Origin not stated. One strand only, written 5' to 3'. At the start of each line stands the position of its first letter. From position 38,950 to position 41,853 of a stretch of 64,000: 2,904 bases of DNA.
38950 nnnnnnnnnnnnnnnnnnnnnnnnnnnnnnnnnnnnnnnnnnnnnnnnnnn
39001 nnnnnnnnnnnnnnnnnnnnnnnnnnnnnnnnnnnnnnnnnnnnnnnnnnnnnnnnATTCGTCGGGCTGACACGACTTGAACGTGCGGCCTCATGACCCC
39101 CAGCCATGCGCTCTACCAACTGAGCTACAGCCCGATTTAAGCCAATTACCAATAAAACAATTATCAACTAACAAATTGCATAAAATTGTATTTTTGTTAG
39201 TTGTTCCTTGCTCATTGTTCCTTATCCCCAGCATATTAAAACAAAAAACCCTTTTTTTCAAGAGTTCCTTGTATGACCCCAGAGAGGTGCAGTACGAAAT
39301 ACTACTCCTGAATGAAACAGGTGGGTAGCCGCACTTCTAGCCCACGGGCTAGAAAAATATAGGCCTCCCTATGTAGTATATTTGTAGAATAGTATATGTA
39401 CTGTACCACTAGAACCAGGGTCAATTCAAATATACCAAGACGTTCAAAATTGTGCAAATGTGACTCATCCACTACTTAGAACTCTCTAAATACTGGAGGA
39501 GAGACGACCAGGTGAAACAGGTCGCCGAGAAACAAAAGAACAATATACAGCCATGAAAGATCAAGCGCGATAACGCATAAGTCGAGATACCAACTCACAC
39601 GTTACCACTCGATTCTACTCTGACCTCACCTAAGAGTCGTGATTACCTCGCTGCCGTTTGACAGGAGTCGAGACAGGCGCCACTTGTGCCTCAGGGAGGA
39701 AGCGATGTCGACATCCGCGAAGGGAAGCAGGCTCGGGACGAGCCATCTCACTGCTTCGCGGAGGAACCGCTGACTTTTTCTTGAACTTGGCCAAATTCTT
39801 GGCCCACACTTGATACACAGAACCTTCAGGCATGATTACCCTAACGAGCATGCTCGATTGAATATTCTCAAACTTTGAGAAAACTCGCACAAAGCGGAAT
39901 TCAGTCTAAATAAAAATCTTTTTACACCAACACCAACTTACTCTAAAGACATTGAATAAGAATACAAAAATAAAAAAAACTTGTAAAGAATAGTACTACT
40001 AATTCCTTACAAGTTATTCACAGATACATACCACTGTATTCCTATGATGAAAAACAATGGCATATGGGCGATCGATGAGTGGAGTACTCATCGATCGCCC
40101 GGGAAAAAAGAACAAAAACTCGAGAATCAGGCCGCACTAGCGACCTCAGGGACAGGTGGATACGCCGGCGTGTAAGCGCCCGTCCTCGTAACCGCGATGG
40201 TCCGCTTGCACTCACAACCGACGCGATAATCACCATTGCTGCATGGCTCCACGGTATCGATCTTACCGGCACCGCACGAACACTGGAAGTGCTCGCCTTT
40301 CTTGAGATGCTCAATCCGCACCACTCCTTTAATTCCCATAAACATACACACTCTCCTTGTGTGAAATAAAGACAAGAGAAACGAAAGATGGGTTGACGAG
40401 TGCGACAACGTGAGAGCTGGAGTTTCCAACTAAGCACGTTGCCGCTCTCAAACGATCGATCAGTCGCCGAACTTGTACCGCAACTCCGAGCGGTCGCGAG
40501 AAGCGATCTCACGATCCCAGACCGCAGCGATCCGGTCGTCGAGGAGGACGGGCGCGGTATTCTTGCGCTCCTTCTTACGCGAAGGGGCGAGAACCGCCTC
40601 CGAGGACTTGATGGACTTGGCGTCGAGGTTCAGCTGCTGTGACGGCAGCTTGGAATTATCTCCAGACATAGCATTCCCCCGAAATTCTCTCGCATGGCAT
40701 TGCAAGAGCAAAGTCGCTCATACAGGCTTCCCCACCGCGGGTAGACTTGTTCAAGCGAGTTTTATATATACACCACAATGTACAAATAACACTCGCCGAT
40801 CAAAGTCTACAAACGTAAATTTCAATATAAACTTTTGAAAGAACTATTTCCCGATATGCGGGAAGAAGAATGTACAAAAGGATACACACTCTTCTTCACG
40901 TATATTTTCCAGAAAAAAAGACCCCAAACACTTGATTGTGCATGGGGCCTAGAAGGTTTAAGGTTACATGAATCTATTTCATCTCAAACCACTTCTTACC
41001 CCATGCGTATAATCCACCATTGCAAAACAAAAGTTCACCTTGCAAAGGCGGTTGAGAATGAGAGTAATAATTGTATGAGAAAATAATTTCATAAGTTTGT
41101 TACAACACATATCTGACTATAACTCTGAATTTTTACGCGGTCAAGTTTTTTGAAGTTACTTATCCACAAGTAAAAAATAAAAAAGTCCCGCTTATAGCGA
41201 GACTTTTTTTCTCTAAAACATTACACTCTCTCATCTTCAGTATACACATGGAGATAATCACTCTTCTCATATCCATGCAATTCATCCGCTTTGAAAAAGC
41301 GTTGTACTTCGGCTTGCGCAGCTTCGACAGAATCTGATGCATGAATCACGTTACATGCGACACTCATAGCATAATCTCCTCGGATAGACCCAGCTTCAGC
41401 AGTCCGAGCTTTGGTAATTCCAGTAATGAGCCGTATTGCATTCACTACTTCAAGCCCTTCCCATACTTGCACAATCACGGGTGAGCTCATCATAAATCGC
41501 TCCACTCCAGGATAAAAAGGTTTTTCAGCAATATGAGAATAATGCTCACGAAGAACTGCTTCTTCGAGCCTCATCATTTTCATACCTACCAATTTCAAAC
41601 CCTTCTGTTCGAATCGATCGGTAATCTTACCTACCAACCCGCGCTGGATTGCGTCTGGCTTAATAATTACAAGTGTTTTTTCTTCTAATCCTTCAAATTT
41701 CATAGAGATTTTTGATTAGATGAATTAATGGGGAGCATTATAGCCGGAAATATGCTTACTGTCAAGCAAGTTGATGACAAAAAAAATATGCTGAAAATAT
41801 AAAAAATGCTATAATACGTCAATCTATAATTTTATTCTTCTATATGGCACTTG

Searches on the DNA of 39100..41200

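Call 28: search_rna_families(source=window, start=39100, end=41200, threshold=evalue, max_evalue=1)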
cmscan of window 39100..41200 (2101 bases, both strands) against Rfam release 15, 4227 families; matches with E-value up to 1: 6.
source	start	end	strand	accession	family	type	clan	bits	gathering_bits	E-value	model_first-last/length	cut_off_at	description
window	39272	39424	-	RF00013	6S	Gene;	-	36.4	46.4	3e-05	1-187/187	no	6S / SsrS RNA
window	40844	40920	-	RF03616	MIR1888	Gene; miRNA;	-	26.1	72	0.031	1-101/101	no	MIR1888 microRNA precursor family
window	40741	40808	-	RF03554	mir-92_2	Gene; miRNA;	-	23.5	70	0.18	1-84/84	no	mir-92_2 microRNA precursor family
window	39100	39134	-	RF00005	tRNA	Gene; tRNA;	CL00001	21.2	29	0.28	1-34/71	3'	tRNA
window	40853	40904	-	RF03790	MIR8008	Gene; miRNA;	-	20.9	66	0.45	1-55/55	no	MIR8008 microRNA precursor family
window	40823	40940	-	RF00447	IRES_Kv1_4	Cis-reg; IRES;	-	16.9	100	0.68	1-259/259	no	Voltage-gated potassium-channel Kv1.4 IRES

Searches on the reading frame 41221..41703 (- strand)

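Call 27: search_protein_families(library=pfam, max_evalue=0.01, proteins=[window:41221-41703:-])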
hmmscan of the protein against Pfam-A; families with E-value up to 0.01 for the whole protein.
window:41221-41703:- (160 aa): 1 family
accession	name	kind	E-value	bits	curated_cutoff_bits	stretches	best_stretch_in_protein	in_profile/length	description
PF00334.24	NDK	-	1.5e-48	164.6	27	1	8-141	1-134/135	Nucleoside diphosphate kinase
